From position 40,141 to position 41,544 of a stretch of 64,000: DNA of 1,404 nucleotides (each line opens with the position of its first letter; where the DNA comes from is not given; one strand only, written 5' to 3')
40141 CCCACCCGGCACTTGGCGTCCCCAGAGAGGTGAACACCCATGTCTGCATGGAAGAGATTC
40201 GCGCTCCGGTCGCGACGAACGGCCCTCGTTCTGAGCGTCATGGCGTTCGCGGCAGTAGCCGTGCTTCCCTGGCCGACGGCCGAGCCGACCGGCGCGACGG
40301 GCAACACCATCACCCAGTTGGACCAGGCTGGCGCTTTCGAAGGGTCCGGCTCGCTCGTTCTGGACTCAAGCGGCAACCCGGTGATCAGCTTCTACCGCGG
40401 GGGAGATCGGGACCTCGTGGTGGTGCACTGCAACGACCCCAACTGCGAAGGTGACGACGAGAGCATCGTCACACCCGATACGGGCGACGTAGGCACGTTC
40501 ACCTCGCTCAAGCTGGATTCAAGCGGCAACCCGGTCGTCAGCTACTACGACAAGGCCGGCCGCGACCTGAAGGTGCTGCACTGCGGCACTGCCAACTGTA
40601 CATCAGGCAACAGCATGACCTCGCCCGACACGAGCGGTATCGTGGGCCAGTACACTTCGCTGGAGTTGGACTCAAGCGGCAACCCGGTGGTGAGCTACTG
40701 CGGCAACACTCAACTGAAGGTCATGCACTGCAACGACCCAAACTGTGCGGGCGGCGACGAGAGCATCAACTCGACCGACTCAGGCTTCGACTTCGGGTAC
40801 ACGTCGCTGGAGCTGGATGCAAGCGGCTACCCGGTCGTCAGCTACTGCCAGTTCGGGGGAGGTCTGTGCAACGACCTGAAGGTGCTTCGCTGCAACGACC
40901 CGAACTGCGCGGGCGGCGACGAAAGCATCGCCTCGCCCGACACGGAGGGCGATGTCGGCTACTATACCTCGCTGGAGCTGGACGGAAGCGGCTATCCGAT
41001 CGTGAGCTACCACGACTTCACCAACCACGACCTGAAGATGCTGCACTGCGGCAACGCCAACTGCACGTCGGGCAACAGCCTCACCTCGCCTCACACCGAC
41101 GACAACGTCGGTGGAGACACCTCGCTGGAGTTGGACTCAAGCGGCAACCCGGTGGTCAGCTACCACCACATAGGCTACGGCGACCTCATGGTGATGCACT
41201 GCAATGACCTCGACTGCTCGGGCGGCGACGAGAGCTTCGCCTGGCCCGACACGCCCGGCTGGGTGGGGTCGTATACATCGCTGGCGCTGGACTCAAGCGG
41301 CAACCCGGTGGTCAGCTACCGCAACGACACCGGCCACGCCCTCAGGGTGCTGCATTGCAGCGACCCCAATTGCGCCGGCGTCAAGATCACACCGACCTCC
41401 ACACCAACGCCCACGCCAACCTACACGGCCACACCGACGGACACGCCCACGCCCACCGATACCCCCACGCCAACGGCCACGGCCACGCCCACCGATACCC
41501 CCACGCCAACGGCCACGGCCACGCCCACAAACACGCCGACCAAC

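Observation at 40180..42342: Seven-repeat paralog of the Cys-pair repeat family with a different tail architecture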

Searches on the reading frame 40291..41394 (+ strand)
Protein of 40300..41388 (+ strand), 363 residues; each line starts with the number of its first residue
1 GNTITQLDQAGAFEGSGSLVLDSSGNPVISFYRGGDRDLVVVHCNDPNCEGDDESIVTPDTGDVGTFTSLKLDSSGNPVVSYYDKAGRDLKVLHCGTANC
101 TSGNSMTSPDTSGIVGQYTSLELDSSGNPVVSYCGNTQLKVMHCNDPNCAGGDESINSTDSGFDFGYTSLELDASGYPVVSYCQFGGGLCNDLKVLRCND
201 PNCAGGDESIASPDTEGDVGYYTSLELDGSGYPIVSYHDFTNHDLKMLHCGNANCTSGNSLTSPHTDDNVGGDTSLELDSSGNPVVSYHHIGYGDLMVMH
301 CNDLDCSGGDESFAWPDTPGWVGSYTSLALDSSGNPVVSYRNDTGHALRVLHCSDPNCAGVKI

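Call 12: find_homologous_proteins(query=window:40300-41388:+, max_evalue=0.00001)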
Query seq(363 aa) (363 aa): 1390 proteins with E <= 0.00001 among 8000 candidates; the best 120 are listed.
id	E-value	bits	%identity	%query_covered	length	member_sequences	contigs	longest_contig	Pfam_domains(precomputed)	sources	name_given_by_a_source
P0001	1.1e-181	622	56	99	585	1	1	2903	-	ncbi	-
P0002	2.7e-176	604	55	99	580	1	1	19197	PF15892.12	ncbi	ncbi:MAG: hypothetical protein WEE64_08665, partial [Dehalococcoidia bacterium]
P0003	2.9e-175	601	54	100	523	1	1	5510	PF00404.25,PF09151.17,PF15892.12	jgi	jgi:cell division septation protein DedD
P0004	4.5e-173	594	59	93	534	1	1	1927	PF22352.3,PF00801.27,PF15892.12,PF18911.7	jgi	jgi:hypothetical protein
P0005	6.8e-171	587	47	99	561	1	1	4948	PF15892.12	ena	-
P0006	1.2e-165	569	55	99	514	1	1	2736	PF15892.12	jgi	jgi:hypothetical protein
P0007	9.3e-163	560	54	99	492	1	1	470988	PF00404.25,PF15892.12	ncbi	-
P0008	8.5e-162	557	59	99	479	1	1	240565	PF00404.25,PF15892.12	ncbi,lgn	-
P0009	5.5e-158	544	50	100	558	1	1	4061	PF15892.12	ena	-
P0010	1.6e-157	543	49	100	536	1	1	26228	PF00404.25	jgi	jgi:hypothetical protein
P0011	6.1e-157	541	55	98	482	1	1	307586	-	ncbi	-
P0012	3.8e-150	518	53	94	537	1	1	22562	PF15892.12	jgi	jgi:hypothetical protein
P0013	3.3e-149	515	55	95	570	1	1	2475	-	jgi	jgi:hypothetical protein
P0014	1.6e-148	513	59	99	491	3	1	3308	PF19461.5,PF09151.17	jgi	-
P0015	8.6e-147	507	56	99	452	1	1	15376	PF09151.17,PF15892.12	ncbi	-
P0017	5.7e-145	501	51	99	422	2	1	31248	PF09151.17,PF15892.12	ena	-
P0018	8.1e-145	501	57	99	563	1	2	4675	PF15892.12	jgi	jgi:hypothetical protein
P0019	2.4e-143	496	52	84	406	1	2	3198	PF09151.17,PF15892.12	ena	-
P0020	3.7e-142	492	50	99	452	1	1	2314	PF09151.17,PF15892.12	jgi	jgi:hypothetical protein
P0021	5.6e-142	491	56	98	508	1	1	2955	PF09151.17,PF15892.12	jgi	jgi:hypothetical protein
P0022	1.3e-141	490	56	98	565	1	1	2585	PF15892.12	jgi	jgi:hypothetical protein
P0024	9.7e-140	484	57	99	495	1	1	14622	PF09151.17,PF15892.12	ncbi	-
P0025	1.8e-139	483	57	84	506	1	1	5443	PF15892.12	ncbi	-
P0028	1.5e-137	477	46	100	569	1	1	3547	PF15892.12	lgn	-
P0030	1.6e-135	470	52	100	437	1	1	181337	PF09151.17,PF15892.12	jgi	jgi:hypothetical protein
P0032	1.2e-134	467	49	97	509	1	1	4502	PF02412.24,PF09151.17,PF01485.28,PF15892.12,PF02748.21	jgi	-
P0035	2.1e-134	466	54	99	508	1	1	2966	PF15892.12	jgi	jgi:hypothetical protein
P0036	5.7e-134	465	50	99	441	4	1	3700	PF15892.12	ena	-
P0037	7.4e-134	465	60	98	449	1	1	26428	PF19461.5,PF09151.17,PF15892.12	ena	-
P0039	2.0e-133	463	54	100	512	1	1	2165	PF09151.17,PF15892.12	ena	-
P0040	2.3e-133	463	49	99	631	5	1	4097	PF15892.12,PF00353.26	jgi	jgi:Ca2+-binding RTX toxin-like protein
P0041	5.0e-133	462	51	99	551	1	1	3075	PF09151.17,PF15892.12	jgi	jgi:hypothetical protein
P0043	1.2e-132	461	57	100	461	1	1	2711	PF15892.12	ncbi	-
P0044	5.3e-132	459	54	99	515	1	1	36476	PF15892.12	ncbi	ncbi:MAG: flexitail domain-containing putative surface protein [Dehalococcoidia bacterium]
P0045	9.7e-132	458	52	95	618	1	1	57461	PF15892.12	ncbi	ncbi:hypothetical protein [Thiolapillus sp.]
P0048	5.0e-131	455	48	98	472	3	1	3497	PF09151.17,PF15892.12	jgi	-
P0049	1.2e-130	454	43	99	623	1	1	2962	PF15892.12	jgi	jgi:hypothetical protein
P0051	1.5e-129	450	54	99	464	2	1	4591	PF00404.25,PF09151.17,PF15892.12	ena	-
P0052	2.9e-129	450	51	98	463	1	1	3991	PF15892.12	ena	-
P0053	9.4e-129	448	53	92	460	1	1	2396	PF15892.12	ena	-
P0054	9.4e-129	448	53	100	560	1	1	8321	PF09151.17,PF15892.12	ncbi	-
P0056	9.7e-128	445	56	100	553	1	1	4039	PF15892.12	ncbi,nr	ncbi:MAG: hypothetical protein U1B78_05105 [Dehalococcoidia bacterium]|nr:hypothetical protein [Deha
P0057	4.9e-127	442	50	100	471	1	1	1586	PF00404.25,PF15892.12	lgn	-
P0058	6.6e-127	442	56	99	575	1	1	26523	PF22352.3,PF00801.27,PF18981.7,PF13986.12,PF13540.13,PF15892.12,PF05345.19,PF18911.7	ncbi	-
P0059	6.7e-127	442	58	99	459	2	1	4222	PF19461.5,PF15892.12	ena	-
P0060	1.2e-126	441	62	94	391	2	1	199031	PF15892.12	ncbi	-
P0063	1.1e-125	438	45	95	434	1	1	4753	PF15892.12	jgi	jgi:hypothetical protein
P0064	1.1e-125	438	58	98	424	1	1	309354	PF19461.5,PF15892.12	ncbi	ncbi:MAG: hypothetical protein WD379_07135 [Dehalococcoidia bacterium]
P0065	2.7e-125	436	58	78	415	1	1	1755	PF15892.12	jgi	jgi:hypothetical protein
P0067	1.3e-124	434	60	100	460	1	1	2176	PF15892.12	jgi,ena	-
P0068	1.8e-124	434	51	99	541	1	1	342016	PF15892.12,PF00353.26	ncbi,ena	-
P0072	1.7e-122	427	49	94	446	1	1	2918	PF09151.17,PF15892.12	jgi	jgi:hypothetical protein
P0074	7.6e-122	425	53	99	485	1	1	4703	PF00404.25,PF15892.12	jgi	jgi:hypothetical protein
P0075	1.2e-121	425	58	99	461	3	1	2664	PF09151.17,PF15892.12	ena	-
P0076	1.8e-121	424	49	99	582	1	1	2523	PF09151.17,PF15892.12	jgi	jgi:hypothetical protein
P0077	3.8e-121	423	58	99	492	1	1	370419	PF15892.12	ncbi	-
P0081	1.1e-120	421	59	84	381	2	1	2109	PF15892.12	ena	-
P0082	1.2e-120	421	56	94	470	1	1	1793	PF15892.12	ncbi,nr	ncbi:MAG: flexitail domain-containing putative surface protein, partial [Dehalococcoidia bacterium]|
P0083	1.5e-120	421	53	99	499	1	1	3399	PF15892.12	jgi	jgi:hypothetical protein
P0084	2.2e-120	420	51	100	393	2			PF15892.12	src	-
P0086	2.5e-120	420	51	99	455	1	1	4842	PF09151.17,PF15892.12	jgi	-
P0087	3.3e-120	420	46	98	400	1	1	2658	PF13540.13,PF15892.12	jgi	jgi:hypothetical protein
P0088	4.3e-120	419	53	98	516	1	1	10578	PF09151.17,PF15892.12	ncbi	-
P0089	7.5e-120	419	52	98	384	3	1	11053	PF15892.12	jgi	jgi:hypothetical protein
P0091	1.7e-119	417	55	99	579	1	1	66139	PF22352.3,PF00801.27,PF17957.8,PF09151.17,PF15892.12,PF18911.7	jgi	jgi:hypothetical protein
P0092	2.6e-119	417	55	100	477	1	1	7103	PF09151.17,PF15892.12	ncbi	-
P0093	9.4e-119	415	52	99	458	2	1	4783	PF09151.17,PF15892.12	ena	-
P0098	5.3e-118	412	56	99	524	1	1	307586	PF15892.12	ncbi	-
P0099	1.7e-117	411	52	98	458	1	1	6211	PF09151.17,PF15892.12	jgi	jgi:hypothetical protein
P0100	4.5e-117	409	54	98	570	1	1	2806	PF15892.12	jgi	jgi:hypothetical protein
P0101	7.2e-117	409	52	95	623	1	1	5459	PF09151.17,PF15892.12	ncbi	-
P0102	8.3e-117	409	44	84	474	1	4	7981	PF15892.12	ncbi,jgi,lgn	jgi:hypothetical protein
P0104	3.7e-116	406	52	95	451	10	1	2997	PF00404.25,PF15892.12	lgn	-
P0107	1.2e-115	405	52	92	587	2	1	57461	PF15892.12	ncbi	ncbi:hypothetical protein [Thiolapillus sp.]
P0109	1.7e-115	404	52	99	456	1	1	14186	PF09151.17,PF15892.12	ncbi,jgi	jgi:hypothetical protein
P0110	2.0e-115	404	56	87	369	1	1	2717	PF09151.17,PF25494.2,PF15892.12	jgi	jgi:hypothetical protein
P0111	3.6e-115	403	45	99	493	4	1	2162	PF15892.12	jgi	-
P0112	4.2e-115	403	51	99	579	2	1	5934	PF22352.3,PF00801.27,PF15892.12,PF18911.7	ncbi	-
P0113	5.0e-115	403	53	99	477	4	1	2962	PF15892.12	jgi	jgi:hypothetical protein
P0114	3.0e-114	400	46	82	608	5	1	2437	PF15892.12,PF19077.7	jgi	jgi:hypothetical protein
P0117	3.2e-114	400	52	100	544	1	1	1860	PF15892.12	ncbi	-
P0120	5.0e-114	399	58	86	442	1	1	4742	PF15892.12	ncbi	-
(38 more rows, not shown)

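Call 25: predict_structure(alignment_id=A1)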
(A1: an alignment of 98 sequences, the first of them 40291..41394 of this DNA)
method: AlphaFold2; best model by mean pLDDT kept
length: 368 residues; sequences in the alignment: 98
mean_pLDDT: 95.8   pTM: 0.93
mean pLDDT of the five models: 95.8, 95.4, 95.3, 95.2, 94.9
residues with pLDDT >= 90: 343; 70-90: 15; 50-70: 8; < 50: 2
segments of 3 or more residues with pLDDT < 50: none
pLDDT, mean of each block of 10 residues (from residue 1): 81 80 98 96 97 94 97 98 98 98 98 97 98 96 98 97 92 98 96 96 97 98 98 98 98 98 98 98 98 98 98 97 96 98 95 97 74
secondary structure, 60 per line:
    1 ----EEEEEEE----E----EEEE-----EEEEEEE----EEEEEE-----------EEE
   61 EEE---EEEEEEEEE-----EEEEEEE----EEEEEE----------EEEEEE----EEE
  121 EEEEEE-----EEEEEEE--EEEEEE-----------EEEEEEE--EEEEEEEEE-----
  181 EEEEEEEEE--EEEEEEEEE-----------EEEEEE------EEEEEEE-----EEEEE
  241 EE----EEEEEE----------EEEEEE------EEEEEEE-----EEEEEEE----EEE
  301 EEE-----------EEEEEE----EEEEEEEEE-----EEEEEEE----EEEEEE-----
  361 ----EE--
elements in order: E5-11 E21-24 E30-36 E41-46 E58-63 E67-75 E81-87 E92-97 E108-113 E118-126 E132-138 E141-146 E158-164 E167-175 E181-189 E192-200 E212-217 E224-230 E236-242 E247-252 E263-268 E275-281 E287-293 E298-303 E315-320 E325-333 E339-345 E350-355

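Call 28: fold_search(model_id=the predicted structure, library=pdb)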
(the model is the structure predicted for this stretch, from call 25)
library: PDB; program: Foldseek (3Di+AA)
matches with E <= 10: 996; with E <= 0.001: 491
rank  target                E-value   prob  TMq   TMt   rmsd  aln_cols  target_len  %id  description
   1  8q83_B                5.4e-15  1.00  0.73  0.77   5.9       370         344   17  Photorhabdus laumondii lectin PLL5 in complex with alpha-methyl-fucoside (released 2025-03-05)
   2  6rgg_B                2.1e-14  1.00  0.71  0.77   3.7       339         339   16  Photorhabdus laumondii lectin PLL2 in complex with O-methylated PGL-1-derived disaccharide (released 2020-07-01)
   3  8q83_C                2.1e-14  1.00  0.73  0.78   5.0       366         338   17  Photorhabdus laumondii lectin PLL5 in complex with alpha-methyl-fucoside (released 2025-03-05)
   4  8q83_D                2.2e-14  1.00  0.74  0.79   5.0       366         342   17  Photorhabdus laumondii lectin PLL5 in complex with alpha-methyl-fucoside (released 2025-03-05)
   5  8q82_A                3.2e-14  1.00  0.72  0.78   5.4       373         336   14  Photorhabdus laumondii lectin PLL4 in complex with alpha-methyl-fucoside (released 2025-03-05)
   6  5mxf                  1.2e-13  1.00  0.68  0.72   6.7       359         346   12  Photorhabdus asymbiotica lectin (PHL) in complex with alpha-methyl fucoside (released 2017-08-09)
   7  6flu_A                1.4e-13  1.00  0.66  0.70   7.9       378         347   12  Photorhabdus asymbiotica lectin (PHL) in complex with synthetic C-fucoside (released 2019-02-06)
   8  6fhx_A                2.2e-13  1.00  0.66  0.70   7.9       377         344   13  Photorhabdus asymbiotica lectin (PHL) in complex with synthetic C-fucoside (released 2019-01-30)
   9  6fhy_A                3.5e-13  1.00  0.67  0.71   7.6       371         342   13  Photorhabdus asymbiotica lectin (PHL) in complex with synthetic C-fucoside (released 2019-01-30)
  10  6rg2_A                3.7e-13  1.00  0.71  0.75   4.4       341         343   16  Photorhabdus laumondii lectin PLL2 in complex with 3-O-methyl-D-glucose (released 2020-07-01)
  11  6t96                  5.3e-13  1.00  0.70  0.73   6.4       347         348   16  Photorhabdus laumondii subsp. laumondii lectin PLL3 (released 2019-12-25)
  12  5mxe                  6.5e-13  1.00  0.69  0.73   7.3       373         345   13  Photorhabdus asymbiotica lectin (PHL) in free form (released 2017-08-09)
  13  5c9o                  1.1e-12  1.00  0.71  0.73   5.3       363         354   15  Crystal structure of recombinant PLL lectin from Photorhabdus luminescens at 1.5 A resolution (released 2016-10-19)
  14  5mxh                  1.7e-12  1.00  0.72  0.77   3.7       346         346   15  Photorhabdus asymbiotica lectin (PHL) in complex with D-galactose (released 2017-08-09)
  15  5c9l                  5.5e-12  1.00  0.70  0.73   5.0       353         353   15  Crystal structure of native PLL lectin from Photorhabdus luminescens at 1.65 A resolution (released 2016-10-19)
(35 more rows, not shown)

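Call 33: search_solved_structures(query=A1, max_evalue=1, show_alignments=1)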
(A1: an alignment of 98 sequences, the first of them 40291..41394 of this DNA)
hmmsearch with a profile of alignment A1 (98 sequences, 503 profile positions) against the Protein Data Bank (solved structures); distinct sequences matched with E-value up to 1: 3.
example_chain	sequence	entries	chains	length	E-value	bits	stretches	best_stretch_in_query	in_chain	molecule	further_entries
6az3_p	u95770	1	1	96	0.18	13.3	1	380-395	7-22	60S ribosomal protein L44, putative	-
3jcs_n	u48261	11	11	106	0.18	13.3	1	380-399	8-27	ribosomal protein L44e | eL42 | Putative 60S ribosomal protein L44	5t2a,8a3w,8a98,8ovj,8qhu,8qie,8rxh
5x2m_B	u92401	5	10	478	0.74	11.3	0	120-163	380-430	Taste receptor, type 1, member 3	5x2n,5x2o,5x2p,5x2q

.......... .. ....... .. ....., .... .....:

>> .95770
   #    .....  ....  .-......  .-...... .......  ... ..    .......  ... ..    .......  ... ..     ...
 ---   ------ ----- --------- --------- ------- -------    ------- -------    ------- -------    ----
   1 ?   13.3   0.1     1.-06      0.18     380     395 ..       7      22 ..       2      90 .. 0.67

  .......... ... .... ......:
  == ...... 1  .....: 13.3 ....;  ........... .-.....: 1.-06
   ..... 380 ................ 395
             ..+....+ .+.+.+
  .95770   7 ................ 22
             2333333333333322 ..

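Call 40: search_protein_families(library=pfam, proteins=[P0014, P0015, P0037, P0032], max_evalue=10)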
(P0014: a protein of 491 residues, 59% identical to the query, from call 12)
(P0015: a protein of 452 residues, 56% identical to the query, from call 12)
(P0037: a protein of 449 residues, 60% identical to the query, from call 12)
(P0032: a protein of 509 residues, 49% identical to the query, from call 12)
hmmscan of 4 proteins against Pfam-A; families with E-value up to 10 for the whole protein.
P0014 (491 aa): 7 families
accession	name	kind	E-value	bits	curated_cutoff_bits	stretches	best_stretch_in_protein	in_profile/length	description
PF09151.16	DUF1936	-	7.9e-07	29.1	25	1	217-233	14-30/34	Domain of unknown function (DUF1936)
PF19461.4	DUF5998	-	6.5e-06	26.4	25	0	375-390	122-137/179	Family of unknown function (DUF5998)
PF15892.11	BNR_4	-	1.1e-05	25.4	27.3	1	141-178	219-255/272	BNR repeat-containing family member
PF09176.16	Mpt_N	-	0.012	16.2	27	1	251-276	2-27/81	Methylene-tetrahydromethanopterin dehydrogenase, N-terminal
PF00404.24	Dockerin_1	-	0.031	14.9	22.9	1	449-469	2-22/57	Dockerin type I domain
PF08072.16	BDHCT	-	0.23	12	25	1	66-78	15-27/41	BDHCT (NUC031) domain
PF20093.5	DUF6484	-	0.74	11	27.6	0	304-325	2-23/61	Domain of unknown function (DUF6484)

P0015 (452 aa): 5 families
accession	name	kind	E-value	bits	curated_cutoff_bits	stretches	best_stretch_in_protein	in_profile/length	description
PF09151.16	DUF1936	-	4.7e-08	33.1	25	1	173-187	17-31/34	Domain of unknown function (DUF1936)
PF15892.11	BNR_4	-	1.7e-07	31.3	27.3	1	98-128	224-254/272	BNR repeat-containing family member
PF19461.4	DUF5998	-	0.00035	20.7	25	2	376-403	115-142/179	Family of unknown function (DUF5998)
PF08329.16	ChitinaseA_N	-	0.0013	18.8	21.2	1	264-296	70-102/133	Chitinase A, N-terminal domain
PF00746.26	Gram_pos_anchor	-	0.054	13.9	20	1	432-451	21-40/43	LPXTG cell wall anchor motif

P0037 (449 aa): 6 families
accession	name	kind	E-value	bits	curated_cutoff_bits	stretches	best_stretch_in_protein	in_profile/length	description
PF09151.16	DUF1936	-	3.7e-09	36.6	25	2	324-337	17-30/34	Domain of unknown function (DUF1936)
PF19461.4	DUF5998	-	7.3e-08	32.7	25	0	112-130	118-136/179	Family of unknown function (DUF5998)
PF15892.11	BNR_4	-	5.4e-07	29.7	27.3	0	294-332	218-255/272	BNR repeat-containing family member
PF13540.12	RCC1_2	-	0.017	15.4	22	0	145-158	6-19/30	Regulator of chromosome condensation (RCC1) repeat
PF02748.20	PyrI_C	-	0.069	13.4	23.4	0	382-390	5-13/48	Aspartate carbamoyltransferase regulatory chain, metal binding domain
PF14543.11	TAXi_N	-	0.11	13.1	30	0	88-130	19-61/176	Xylanase inhibitor N-terminal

P0032 (509 aa): 13 families
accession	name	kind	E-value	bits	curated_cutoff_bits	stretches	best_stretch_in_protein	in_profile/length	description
PF15892.11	BNR_4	-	2.6e-15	57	27.3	5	356-398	215-257/272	BNR repeat-containing family member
PF09151.16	DUF1936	-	4.2e-13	49.2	25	3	82-95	17-30/34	Domain of unknown function (DUF1936)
PF02412.23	TSP_3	-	9e-12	44.9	25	2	431-463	4-36/36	Thrombospondin type 3 repeat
PF02748.20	PyrI_C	-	2.7e-09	37.2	23.4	3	138-156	5-21/48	Aspartate carbamoyltransferase regulatory chain, metal binding domain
PF01485.27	IBR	-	1.1e-06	29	24.3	0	237-257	15-35/65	IBR domain, a half RING-finger domain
PF13540.12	RCC1_2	-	0.00093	19.4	22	0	263-276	6-19/30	Regulator of chromosome condensation (RCC1) repeat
PF25035.1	SYNE1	-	0.011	16.5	27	0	340-361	46-67/105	Nesprin-1 domain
PF14169.11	YdjO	-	0.11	12.7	27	0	283-301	10-28/59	Cold-inducible protein YdjO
PF21803.3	Nab2-zf4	-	0.41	10.9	20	0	139-147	17-25/29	Nab2-type CCCH zinc finger 4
PF16558.10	AZUL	-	0.53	11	23.8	0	140-150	20-30/59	Amino-terminal Zinc-binding domain of ubiquitin ligase E3A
PF03119.21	DNA_ligase_ZBD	-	0.53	10.7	25.8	1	87-95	17-25/27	NAD-dependent DNA ligase C4 zinc finger domain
PF04606.18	Ogr_Delta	-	0.73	10.3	26.3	0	344-352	27-35/47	Ogr/Delta-like zinc finger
PF19461.4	DUF5998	-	2.9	8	25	0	127-147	116-136/179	Family of unknown function (DUF5998)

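Call 42: search_protein_representatives(alignment_id=A1)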
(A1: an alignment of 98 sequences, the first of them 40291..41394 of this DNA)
Query: 98 sequences, 503 profile positions. Proteins with E-value up to 0.001 (for the whole library): 21560; up to 1e-10: 14628; up to 1e-30: 6677. The best 150 are listed.
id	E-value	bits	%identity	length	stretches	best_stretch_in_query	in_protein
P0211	0.0e+00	1468.5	-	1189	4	12-394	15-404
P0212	0.0e+00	1393.7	-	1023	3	34-413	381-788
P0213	0.0e+00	1361.7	-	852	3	7-393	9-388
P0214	0.0e+00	1343.1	-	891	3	7-389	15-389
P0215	0.0e+00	1231.2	-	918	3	30-339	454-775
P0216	0.0e+00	1186.5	-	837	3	40-348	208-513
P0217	0.0e+00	1171.9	-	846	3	9-303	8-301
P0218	0.0e+00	1151.9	-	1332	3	39-365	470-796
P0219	0.0e+00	1136.1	-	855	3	31-340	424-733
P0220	0.0e+00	1124.9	-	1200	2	26-403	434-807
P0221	0.0e+00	1060.5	-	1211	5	43-392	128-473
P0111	0.0e+00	1040.0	-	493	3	38-391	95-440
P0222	0.0e+00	1034.4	-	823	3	93-393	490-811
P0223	0.0e+00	1011.3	-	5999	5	25-413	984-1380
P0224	8.5e-299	1007.4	-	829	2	23-401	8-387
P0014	4.2e-188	642.2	-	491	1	9-435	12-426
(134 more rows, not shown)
